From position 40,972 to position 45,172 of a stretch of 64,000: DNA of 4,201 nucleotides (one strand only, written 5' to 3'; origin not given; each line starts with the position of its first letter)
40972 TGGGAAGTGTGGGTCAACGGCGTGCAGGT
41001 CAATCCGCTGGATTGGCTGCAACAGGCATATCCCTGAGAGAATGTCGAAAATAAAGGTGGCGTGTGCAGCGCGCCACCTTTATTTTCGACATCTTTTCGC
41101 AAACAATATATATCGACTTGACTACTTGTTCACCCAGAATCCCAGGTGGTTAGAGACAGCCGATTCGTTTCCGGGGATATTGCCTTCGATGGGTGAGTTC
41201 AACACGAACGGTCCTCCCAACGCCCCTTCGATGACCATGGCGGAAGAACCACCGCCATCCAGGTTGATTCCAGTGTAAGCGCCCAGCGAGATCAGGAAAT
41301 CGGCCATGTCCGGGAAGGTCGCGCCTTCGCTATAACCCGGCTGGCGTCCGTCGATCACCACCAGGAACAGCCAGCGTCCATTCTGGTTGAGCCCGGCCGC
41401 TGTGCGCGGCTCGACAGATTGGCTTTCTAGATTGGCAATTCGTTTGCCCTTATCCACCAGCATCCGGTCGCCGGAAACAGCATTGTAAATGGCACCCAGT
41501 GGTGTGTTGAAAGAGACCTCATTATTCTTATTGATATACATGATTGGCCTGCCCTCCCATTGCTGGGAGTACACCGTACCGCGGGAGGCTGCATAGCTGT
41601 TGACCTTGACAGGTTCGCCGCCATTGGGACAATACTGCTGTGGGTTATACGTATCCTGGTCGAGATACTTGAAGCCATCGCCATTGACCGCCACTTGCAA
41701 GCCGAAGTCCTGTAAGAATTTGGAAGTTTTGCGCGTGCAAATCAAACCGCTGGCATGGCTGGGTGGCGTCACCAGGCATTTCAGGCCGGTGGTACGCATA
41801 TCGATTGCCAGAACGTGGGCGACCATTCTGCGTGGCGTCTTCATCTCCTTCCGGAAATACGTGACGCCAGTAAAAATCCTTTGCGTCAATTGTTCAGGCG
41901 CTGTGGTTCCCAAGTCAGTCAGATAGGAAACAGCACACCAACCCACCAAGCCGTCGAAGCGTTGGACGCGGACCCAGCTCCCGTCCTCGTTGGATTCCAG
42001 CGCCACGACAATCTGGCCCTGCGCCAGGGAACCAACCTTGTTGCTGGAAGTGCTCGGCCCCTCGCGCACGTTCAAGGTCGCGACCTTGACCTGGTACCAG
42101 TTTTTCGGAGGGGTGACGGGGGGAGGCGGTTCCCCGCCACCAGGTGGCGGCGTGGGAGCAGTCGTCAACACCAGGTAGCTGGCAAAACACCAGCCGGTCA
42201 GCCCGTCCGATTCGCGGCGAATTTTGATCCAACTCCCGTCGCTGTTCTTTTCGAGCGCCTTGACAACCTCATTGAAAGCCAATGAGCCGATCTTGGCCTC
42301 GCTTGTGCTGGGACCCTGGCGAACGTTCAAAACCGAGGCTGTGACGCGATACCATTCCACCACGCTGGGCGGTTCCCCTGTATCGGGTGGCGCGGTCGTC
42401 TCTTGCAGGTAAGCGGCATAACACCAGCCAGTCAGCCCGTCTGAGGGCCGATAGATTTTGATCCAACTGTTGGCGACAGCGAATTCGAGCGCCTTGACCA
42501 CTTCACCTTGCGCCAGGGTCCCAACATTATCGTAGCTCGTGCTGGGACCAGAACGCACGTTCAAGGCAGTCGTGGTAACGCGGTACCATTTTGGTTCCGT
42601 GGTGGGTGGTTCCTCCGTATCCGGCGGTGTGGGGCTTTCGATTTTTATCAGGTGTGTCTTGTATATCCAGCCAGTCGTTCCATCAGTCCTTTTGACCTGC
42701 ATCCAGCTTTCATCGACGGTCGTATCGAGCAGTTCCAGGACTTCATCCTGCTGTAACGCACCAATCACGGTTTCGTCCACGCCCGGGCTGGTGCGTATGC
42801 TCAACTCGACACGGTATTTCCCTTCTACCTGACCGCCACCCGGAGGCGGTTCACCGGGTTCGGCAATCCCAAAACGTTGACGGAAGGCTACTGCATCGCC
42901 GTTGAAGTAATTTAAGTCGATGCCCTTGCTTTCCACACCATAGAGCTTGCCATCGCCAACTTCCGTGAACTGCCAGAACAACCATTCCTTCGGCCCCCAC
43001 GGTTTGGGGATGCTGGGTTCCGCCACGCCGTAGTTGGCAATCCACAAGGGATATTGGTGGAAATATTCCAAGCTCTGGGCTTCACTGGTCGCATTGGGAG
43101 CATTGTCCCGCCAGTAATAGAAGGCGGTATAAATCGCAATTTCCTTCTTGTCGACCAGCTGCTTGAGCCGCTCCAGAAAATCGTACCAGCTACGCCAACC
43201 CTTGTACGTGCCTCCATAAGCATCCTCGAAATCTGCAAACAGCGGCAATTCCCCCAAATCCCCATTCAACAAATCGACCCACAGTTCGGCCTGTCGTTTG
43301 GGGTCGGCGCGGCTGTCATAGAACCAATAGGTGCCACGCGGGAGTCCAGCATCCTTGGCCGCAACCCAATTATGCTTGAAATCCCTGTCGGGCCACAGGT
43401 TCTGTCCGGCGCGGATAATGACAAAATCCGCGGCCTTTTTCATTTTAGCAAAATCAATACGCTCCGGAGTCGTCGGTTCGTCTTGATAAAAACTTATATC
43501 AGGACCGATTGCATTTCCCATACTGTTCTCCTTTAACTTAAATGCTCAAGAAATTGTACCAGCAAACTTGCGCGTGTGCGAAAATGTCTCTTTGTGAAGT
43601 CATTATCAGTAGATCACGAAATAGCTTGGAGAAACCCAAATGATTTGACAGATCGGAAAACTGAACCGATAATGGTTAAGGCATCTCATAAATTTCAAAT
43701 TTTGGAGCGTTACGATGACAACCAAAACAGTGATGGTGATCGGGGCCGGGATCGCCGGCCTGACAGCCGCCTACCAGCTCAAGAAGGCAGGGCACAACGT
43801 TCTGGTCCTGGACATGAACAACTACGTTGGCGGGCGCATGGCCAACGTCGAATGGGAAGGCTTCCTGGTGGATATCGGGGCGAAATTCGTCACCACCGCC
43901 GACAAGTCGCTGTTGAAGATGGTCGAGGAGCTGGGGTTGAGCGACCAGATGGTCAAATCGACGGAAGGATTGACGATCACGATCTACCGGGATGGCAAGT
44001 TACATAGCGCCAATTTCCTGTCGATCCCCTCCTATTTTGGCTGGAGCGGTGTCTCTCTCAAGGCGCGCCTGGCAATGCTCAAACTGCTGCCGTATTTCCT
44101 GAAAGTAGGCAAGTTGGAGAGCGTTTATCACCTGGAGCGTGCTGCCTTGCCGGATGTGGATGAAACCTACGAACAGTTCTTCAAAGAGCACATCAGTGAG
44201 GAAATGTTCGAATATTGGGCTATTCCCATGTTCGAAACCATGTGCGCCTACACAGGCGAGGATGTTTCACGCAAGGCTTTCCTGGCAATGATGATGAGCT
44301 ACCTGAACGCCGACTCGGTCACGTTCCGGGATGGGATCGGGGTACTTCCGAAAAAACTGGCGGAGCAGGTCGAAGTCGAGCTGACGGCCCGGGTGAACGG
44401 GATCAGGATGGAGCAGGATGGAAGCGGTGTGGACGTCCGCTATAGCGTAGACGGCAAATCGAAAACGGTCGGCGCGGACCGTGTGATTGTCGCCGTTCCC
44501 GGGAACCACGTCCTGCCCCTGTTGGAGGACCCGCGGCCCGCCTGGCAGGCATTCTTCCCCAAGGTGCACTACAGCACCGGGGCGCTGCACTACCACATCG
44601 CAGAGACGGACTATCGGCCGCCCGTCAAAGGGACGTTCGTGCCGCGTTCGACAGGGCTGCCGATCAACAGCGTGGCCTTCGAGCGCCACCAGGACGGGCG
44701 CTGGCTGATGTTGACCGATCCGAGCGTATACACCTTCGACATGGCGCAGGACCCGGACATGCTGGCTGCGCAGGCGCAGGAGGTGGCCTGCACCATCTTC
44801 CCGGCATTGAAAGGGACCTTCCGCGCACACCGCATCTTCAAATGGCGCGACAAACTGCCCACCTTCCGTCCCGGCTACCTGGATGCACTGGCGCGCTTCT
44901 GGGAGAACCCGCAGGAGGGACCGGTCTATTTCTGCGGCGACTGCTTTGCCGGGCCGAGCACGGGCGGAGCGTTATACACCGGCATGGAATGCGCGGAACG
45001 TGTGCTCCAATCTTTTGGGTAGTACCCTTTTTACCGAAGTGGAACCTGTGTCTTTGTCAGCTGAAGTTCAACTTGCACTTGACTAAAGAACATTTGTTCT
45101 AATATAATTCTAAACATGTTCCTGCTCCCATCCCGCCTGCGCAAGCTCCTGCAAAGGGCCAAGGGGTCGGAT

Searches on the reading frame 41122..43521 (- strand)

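Call 94: search_protein_families(library=pfam, proteins=[window:41122-43521:-], max_evalue=0.00001)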
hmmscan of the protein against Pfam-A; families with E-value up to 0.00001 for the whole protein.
window:41122-43521:- (799 aa): 6 families
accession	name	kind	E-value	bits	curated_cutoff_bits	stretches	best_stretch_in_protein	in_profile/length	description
PF08239.17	SH3_3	-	4.9e-54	180.8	27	4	482-534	2-53/54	Bacterial SH3 domain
PF09992.14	NAGPA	-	1.1e-28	101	25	1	607-795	2-168/169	Phosphodiester glycosidase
PF01183.26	Glyco_hydro_25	-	9.7e-22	78.6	27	1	20-189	8-175/180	Glycosyl hydrolases family 25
PF06347.19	SH3_4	-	1e-16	60.9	24.1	0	239-291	4-54/56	Bacterial SH3 domain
PF18348.7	SH3_16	-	2.5e-13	50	25.8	0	413-444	14-43/49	Bacterial dipeptidyl-peptidase Sh3 domain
PF07653.23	SH3_2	-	2.3e-09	37.2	21.8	0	256-292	18-53/55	Variant SH3 domain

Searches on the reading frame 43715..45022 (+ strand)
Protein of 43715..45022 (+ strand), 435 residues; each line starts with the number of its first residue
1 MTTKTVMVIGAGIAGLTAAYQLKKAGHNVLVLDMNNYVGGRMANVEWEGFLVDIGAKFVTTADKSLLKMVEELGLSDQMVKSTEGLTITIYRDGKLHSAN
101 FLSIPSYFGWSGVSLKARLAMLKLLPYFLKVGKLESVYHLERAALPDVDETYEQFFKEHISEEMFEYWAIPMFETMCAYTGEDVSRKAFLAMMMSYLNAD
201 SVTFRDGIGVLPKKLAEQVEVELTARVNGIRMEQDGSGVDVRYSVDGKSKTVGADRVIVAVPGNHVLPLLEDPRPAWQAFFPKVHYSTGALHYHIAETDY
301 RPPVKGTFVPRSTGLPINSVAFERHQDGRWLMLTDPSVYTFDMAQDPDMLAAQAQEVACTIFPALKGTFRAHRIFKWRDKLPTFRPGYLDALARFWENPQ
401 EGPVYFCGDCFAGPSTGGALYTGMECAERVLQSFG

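Call 94: search_protein_families(library=pfam, proteins=[window:43715-45022:+], max_evalue=0.00001)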
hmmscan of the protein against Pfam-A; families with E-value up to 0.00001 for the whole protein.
window:43715-45022:+ (435 aa): 7 families
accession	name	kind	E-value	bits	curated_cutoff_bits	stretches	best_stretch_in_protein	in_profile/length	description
PF01593.30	Amino_oxidase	-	1.4e-38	133.8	19.8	1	13-431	1-443/443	Flavin containing amine oxidoreductase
PF13450.12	NAD_binding_8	-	3.7e-16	59.6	21.9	1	8-73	1-68/68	NAD(P)-binding Rossmann-like domain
PF01266.30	DAO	-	1.3e-11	45.1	27.9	1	6-39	2-35/353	FAD dependent oxidoreductase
PF07992.20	Pyr_redox_2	-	5.5e-09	36.3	26.1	0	5-43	2-41/291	Pyridine nucleotide-disulphide oxidoreductase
PF00890.30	FAD_binding_2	-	7.2e-08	32.5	20.4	1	6-42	2-38/414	FAD binding domain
PF03486.20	HI0933_like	-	8.1e-07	29.2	50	0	5-41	2-38/244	HI0933-like protein Rossmann domain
PF12831.13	FAD_oxidored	-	1.7e-06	28.1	27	1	6-44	2-40/416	FAD dependent oxidoreductase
